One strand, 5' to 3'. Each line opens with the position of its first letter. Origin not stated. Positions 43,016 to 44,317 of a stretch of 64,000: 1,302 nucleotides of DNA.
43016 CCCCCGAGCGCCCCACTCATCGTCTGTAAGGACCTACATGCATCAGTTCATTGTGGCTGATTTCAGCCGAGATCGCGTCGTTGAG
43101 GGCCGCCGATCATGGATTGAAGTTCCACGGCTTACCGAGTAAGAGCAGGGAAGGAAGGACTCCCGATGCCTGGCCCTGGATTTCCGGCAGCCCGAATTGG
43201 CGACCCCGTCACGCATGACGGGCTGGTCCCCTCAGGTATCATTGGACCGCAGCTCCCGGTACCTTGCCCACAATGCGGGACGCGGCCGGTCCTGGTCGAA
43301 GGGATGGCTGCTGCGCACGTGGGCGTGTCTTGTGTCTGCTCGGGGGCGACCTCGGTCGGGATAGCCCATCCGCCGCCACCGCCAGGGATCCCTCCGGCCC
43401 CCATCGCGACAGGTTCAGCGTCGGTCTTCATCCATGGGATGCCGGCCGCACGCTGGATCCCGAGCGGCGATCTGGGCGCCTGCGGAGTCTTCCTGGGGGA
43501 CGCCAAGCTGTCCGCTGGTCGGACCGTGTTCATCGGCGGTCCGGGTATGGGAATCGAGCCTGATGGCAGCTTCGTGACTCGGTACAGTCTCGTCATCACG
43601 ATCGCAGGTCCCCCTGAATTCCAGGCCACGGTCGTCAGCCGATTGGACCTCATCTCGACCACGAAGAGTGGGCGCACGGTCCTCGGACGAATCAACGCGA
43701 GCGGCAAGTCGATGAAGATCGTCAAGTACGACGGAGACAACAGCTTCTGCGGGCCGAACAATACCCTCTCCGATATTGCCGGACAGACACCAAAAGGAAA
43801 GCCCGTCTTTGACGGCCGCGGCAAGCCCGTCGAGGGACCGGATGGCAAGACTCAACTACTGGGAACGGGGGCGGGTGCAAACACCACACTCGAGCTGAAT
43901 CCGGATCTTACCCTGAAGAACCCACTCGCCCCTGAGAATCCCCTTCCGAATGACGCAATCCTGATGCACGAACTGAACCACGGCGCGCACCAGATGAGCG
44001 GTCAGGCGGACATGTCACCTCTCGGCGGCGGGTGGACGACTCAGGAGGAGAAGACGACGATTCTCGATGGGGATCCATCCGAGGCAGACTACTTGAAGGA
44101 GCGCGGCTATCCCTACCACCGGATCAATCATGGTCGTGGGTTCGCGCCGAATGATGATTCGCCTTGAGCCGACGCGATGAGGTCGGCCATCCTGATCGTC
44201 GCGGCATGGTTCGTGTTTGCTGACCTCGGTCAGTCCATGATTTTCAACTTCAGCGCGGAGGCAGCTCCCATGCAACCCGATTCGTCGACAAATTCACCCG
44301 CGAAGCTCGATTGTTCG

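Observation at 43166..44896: Orphan PAAR-HExxH effector with adjacent lower-GC putative immunity gene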

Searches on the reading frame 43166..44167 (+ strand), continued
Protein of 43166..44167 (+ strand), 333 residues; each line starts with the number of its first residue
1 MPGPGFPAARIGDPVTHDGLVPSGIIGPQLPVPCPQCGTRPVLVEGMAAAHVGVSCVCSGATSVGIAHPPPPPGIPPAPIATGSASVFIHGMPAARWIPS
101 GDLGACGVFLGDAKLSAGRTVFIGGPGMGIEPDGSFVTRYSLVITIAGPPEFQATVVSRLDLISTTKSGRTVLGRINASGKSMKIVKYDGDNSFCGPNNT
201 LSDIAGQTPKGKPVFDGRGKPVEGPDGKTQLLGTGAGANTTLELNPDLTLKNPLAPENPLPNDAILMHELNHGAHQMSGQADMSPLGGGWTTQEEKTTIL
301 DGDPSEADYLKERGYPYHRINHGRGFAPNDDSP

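Call 26: find_related_loci(query=A2, collection=genome_contigs, flank=10000)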
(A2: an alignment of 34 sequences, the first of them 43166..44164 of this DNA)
Query A2 (333 aa) in genome_contigs; peptide patterns used: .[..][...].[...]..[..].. (x = any residue, [..] = any of these).
402 stretches matched a pattern; 61 encode a relative of the query (tblastn E <= 1e-3); 61 distinct loci.
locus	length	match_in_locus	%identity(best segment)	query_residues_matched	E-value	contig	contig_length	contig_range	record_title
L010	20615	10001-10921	47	7-329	1e-78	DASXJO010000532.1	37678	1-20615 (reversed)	MAG TPA_asm: Candidatus Angelobacter sp. isolate SMAG_U5250 k141_3009887, whole genome shotgun sequence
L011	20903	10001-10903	40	7-329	4e-61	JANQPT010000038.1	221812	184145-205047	MAG: Planctomycetales bacterium isolate IP29b_bin.173 k99_3078621, whole genome shotgun sequence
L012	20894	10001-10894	43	7-329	1e-57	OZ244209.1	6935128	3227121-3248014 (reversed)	MAG: Pirellulaceae bacterium isolate 335d7ba8-2d67-459b-ad1e-6de88e14e5f0 genome assembly, chromosome: 2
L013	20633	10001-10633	51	123-329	9e-55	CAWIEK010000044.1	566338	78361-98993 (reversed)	MAG: uncultured Chthonomonadaceae bacterium isolate MFD04580.bin.1.91 genome assembly, contig: contig_8351, whole genome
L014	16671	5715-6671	38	6-316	8e-38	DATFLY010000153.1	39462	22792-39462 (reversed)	MAG TPA_asm: Lysobacterales bacterium isolate SMAG_U9210 k141_346741, whole genome shotgun sequence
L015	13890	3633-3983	59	6-125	2e-30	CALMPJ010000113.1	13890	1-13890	MAG TPA_asm: uncultured Acidobacteria bacterium isolate SRR2107211_bin.12_CONCOCT_v1.1_MAG genome assembly, contig: ERZ7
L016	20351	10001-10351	59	6-125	6e-29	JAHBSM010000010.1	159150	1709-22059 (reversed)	MAG: Acidobacteria bacterium isolate ACE_ACI8 ACI8_10, whole genome shotgun sequence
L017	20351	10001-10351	58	6-125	5e-29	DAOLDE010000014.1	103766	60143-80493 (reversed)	MAG TPA_asm: Pyrinomonadaceae bacterium isolate AMR_MDS_0146 NODE_47_length_103766_cov_20.083877, whole genome shotgun s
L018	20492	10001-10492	48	6-158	2e-25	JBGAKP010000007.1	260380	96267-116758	MAG: Pyrinomonadaceae bacterium isolate MAG_AAO_H10.9 AAOH10-9_opera_contig_210, whole genome shotgun sequence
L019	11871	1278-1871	34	125-322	3e-24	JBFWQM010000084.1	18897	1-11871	MAG: Rhodospirillaceae bacterium isolate CA_2019_TPBF_183 NODE_13456_length_18897_cov_8.032019_TPBF, whole genome shotgu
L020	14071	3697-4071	55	6-125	3e-24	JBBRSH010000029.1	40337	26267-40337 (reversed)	MAG: Pyrinomonadales bacterium isolate La2_metabat2.036 La2_metabat2.036_K_3871016L40337_cov_11.9982, whole genome shotg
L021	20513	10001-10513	37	150-322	3e-21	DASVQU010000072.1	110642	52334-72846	MAG TPA_asm: Pyrinomonadaceae bacterium isolate SMAG_U3216 k141_489593, whole genome shotgun sequence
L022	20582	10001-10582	34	132-333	4e-21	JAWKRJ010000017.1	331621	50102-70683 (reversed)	MAG: Polyangiaceae bacterium isolate BC1.186 BC1.186.fa-17, whole genome shotgun sequence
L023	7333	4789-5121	56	6-111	5e-21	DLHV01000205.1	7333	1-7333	MAG TPA_asm: Chloracidobacterium sp. UBA7659 UBA7659_contig_66811, whole genome shotgun sequence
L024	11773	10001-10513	35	144-326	2e-20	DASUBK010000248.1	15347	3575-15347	MAG TPA_asm: Terriglobales bacterium isolate SMAG_U2519 k141_1164351, whole genome shotgun sequence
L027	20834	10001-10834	31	6-316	4e-19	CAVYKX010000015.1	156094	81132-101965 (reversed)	MAG: Candidatus Sulfomarinibacteraceae bacterium isolate MFD03804.bin.2.5 genome assembly, contig: contig_53590, whole g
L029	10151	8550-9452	29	7-329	7e-17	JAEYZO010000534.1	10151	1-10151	MAG: Proteobacteria bacterium isolate OH_CBlB_99 k127_201619, whole genome shotgun sequence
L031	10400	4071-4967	29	5-316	2e-16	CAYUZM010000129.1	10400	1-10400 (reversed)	MAG TPA_asm: uncultured Solibacteraceae bacterium isolate SRP302447_co4_295 genome assembly, contig: NODE_17224_length_1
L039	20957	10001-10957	27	5-316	2e-13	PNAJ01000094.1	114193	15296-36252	MAG: Bryobacterales bacterium isolate palsa_187 73.20110800_P1D.42_contig_1640, whole genome shotgun sequence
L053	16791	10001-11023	24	1-319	9e-10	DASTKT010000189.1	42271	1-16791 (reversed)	MAG TPA_asm: Longimicrobiales bacterium isolate SMAG_U2254 k141_170961, whole genome shotgun sequence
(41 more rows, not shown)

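Call 32: predict_structure(alignment_id=A2)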
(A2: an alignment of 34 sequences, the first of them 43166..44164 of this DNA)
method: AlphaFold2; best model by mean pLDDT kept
length: 333 residues; sequences in the alignment: 34
mean_pLDDT: 71.4   pTM: 0.66
mean pLDDT of the five models: 71.4, 71.2, 70.4, 69.7, 68.6
residues with pLDDT >= 90: 182; 70-90: 20; 50-70: 7; < 50: 124
segments of 3 or more residues with pLDDT < 50: 1-34, 36-38, 40-124
pLDDT, mean of each block of 10 residues (from residue 1): 30 26 31 45 37 33 33 38 29 31 28 35 53 83 93 93 95 96 98 97 98 98 97 98 97 95 98 99 96 97 97 96 91 53
secondary structure, 60 per line:
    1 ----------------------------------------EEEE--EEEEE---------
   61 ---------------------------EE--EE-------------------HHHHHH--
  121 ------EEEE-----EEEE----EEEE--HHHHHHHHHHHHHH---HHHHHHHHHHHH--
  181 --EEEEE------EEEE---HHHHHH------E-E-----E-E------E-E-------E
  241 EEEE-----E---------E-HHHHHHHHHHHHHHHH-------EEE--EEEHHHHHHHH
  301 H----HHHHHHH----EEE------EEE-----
elements in order: E41-44 E47-51 H113-118 E127-130 E136-139 E144-147 H150-163 H167-178 E183-187 E194-197 H201-206 E240-244 H262-277 E285-287 E290-292 H293-301 H306-312 E317-319 E326-328

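Call 37: fold_search(model_id=the predicted structure, library=pdb)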
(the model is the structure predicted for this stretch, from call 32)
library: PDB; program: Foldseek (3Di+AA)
matches with E <= 10: 220; with E <= 0.001: 54
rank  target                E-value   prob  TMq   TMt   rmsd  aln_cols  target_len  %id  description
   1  7ky2_A                7.0e-05  1.00  0.36  0.31   8.7       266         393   15  Botulism Neurooxin Light Chain A app form (released 2021-04-14)
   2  8hkh_A                8.4e-05  1.00  0.31  0.25  10.2       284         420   13  Crystal structure of the LC/A1-DARPin18 complex (released 2023-11-29)
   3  4zjx_A                9.5e-05  1.00  0.35  0.29   9.3       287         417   14  Crystal structure of the catalytic domain of botulinum neurotoxin serotype A with a Novel Cyclic Peptide Inhibitor (released 2016-06-01)
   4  9gy5                  1.0e-04  1.00  0.34  0.32   7.9       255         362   12  Crystal structure of the catalytic domain from the BoNT-like toxin complex PG1 of Paeniclostridium ghonii (released 2025-10-15)
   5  7dvl_B                1.1e-04  1.00  0.36  0.30   9.5       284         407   13  Crystal Structure of the Catalytic Domain of Botulinum Neurotoxin Subtype A3 (released 2021-04-28)
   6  7kyh_A                1.2e-04  1.00  0.35  0.31   9.4       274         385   14  Botulism Neurooxin Light Chain A app form (released 2021-04-14)
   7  7m1h_A                1.3e-04  1.00  0.34  0.27   9.6       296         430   14  Crystal structure of LC/A-JPU-C10-JPU-D12-JPU-B8-JPU-G3-ciA-F12-ciA-D12 (released 2021-12-22)
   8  1xtf_A                1.7e-04  1.00  0.33  0.26  10.4       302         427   12  neurotoxin BoNT/A E224Q Y366F mutant (released 2004-12-21)
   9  1e1h_A                1.8e-04  1.00  0.31  0.42   6.0       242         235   12  Crystal Structure of recombinant Botulinum Neurotoxin Type A Light Chain, self-inhibiting Zn endopeptidase. (released 2003-06-19)
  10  3qiy                  1.8e-04  1.00  0.35  0.30   8.7       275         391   14  Crystal Structure of BoNT/A LC complexed with Hydroxamate-based Inhibitor PT-1 (released 2011-04-13)
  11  3bok                  1.8e-04  1.00  0.36  0.29   9.3       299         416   12  Structure of the C. botulinum neurotoxin serotype A apo-enzyme (released 2008-05-20)
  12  3ds9_A                2.0e-04  1.00  0.36  0.31   9.2       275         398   14  A potent peptidomimetic inhibitor of botulinum neurotoxin serotype A has a very different conformation than SNAP-25 su (released 2008-09-30)
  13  3boo_A                2.0e-04  1.00  0.35  0.29   8.8       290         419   13  Structure of the C. botulinum neurotoxin serotype A with an inhibitory peptide bound (released 2008-05-20)
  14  3bwi                  2.3e-04  1.00  0.35  0.28   9.4       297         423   13  Crystal structure of the catalytic domain of botulinum neurotoxin serotype A with an acetate ion bound at the active sit (released 2008-04-22)
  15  2ilp_B                2.3e-04  1.00  0.34  0.28   9.3       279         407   14  Clostridium botulinum Serotype A Light Chain inhibited by 4-chlorocinnamic hydroxamate (released 2007-06-05)
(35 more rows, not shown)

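Call 54: find_encoding_contigs(protein=P0054, flank=6000, max_places=2)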
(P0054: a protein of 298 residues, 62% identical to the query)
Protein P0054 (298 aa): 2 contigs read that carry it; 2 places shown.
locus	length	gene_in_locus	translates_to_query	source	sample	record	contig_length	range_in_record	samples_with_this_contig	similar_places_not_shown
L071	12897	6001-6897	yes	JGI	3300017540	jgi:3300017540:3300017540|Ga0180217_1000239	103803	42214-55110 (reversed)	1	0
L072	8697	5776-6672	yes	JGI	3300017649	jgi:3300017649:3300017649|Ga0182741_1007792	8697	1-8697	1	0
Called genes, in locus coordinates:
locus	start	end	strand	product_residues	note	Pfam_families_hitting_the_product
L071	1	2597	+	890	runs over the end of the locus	PF02861:Clp_N, PF23569:NBD_SMAX1, PF00004:AAA, PF17871:AAA_lid_9, PF00004:AAA, PF07724:AAA_2, PF07728:AAA_5, PF10431:ClpB_D2-small, +8 more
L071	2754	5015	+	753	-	PF05954:Phage_GPD, PF04717:Phage_base_V, PF22178:Gp5_trimer_C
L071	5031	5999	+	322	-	PF16697:Yop-YscD_cpl, PF00498:FHA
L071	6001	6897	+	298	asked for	PF05488:PAAR_motif (weak)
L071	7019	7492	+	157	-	-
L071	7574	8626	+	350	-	PF13930:Endonuclea_NS_2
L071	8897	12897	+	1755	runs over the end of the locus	-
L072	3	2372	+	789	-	?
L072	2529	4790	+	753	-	PF05954:Phage_GPD, PF04717:Phage_base_V, PF22178:Gp5_trimer_C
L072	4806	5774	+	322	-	PF16697:Yop-YscD_cpl, PF00498:FHA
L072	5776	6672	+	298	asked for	PF05488:PAAR_motif (weak)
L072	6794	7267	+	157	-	-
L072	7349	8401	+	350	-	PF13930:Endonuclea_NS_2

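Call 55: find_encoding_contigs(protein=P0059, flank=6000, max_places=2)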
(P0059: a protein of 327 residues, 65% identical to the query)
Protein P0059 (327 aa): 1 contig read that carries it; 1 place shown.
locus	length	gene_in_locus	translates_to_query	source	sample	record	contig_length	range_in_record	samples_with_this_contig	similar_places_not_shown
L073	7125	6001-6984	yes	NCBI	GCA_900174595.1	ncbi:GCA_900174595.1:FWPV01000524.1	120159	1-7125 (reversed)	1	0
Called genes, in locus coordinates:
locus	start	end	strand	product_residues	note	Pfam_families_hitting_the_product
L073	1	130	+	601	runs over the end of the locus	PF05947:T6SS_TssF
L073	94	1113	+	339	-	PF06996:T6SS_TssG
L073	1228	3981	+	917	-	PF02861:Clp_N, PF00004:AAA, PF12775:AAA_7 (faint), PF17871:AAA_lid_9, PF00004:AAA (weak), PF07724:AAA_2, PF07728:AAA_5, PF10431:ClpB_D2-small, +2 more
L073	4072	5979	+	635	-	PF05954:Phage_GPD, PF04717:Phage_base_V, PF22178:Gp5_trimer_C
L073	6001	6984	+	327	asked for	PF05488:PAAR_motif, PF07737:ATLF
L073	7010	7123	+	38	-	?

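Call 65: find_encoding_contigs(protein=P0004, flank=10000, max_places=2)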
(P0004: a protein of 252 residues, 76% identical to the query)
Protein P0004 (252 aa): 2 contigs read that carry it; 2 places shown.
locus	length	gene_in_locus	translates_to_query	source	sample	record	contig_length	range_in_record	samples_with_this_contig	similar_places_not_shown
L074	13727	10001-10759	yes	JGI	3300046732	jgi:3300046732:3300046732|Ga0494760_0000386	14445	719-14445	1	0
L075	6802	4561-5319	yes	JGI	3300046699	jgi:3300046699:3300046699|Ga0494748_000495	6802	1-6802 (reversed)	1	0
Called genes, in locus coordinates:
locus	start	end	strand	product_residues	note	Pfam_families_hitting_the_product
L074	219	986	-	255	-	PF03629:SASA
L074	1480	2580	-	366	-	-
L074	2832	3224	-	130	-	-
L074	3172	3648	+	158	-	-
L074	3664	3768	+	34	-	-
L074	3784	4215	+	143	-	-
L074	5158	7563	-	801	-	PF00912:Transgly, PF00905:Transpeptidase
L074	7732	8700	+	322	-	PF00005:ABC_tran, PF02463:SMC_N (faint), PF13304:AAA_21 (faint)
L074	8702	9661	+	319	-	PF00950:ABC-3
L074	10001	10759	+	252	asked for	PF14891:Peptidase_M91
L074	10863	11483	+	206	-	-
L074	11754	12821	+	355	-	PF08308:PEGA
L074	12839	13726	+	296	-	?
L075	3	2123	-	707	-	?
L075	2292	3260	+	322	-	PF00005:ABC_tran, PF02463:SMC_N (faint), PF13304:AAA_21 (faint)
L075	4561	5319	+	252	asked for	PF14891:Peptidase_M91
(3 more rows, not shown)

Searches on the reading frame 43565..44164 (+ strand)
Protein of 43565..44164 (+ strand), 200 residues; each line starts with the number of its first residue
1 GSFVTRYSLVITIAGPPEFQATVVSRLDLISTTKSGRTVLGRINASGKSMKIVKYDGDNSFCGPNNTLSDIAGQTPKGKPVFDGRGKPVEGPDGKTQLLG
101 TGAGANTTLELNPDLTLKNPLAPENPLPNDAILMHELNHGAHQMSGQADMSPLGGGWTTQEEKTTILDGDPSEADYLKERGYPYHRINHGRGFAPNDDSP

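Call 73: search_dna_similar(query=window:43565-44164:+, collection=plasmids, mode=protein, max_evalue=0.001, max_rows=15)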
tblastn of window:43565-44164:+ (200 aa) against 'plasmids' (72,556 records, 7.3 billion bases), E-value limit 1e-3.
Records with a match: 2; places in all: 2; records where one place covers at least 80% of the query: 2.
Best place of each record, by identity: <60% 2.
By first word of the organism name: Polymorphobacter 2.
By predicted mobility (MOB-suite, as given by PLSDB): non-mobilizable 2.
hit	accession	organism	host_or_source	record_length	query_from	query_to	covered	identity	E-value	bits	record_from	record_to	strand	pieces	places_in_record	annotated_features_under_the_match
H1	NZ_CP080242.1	Polymorphobacter sp. PAMC 29334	Megaspora,lichen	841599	19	186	84%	25.6%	2e-4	48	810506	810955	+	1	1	hypothetical protein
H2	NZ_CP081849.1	Polymorphobacter megasporae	Megaspora,lichen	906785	19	186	84%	25.6%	2e-4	48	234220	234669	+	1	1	hypothetical protein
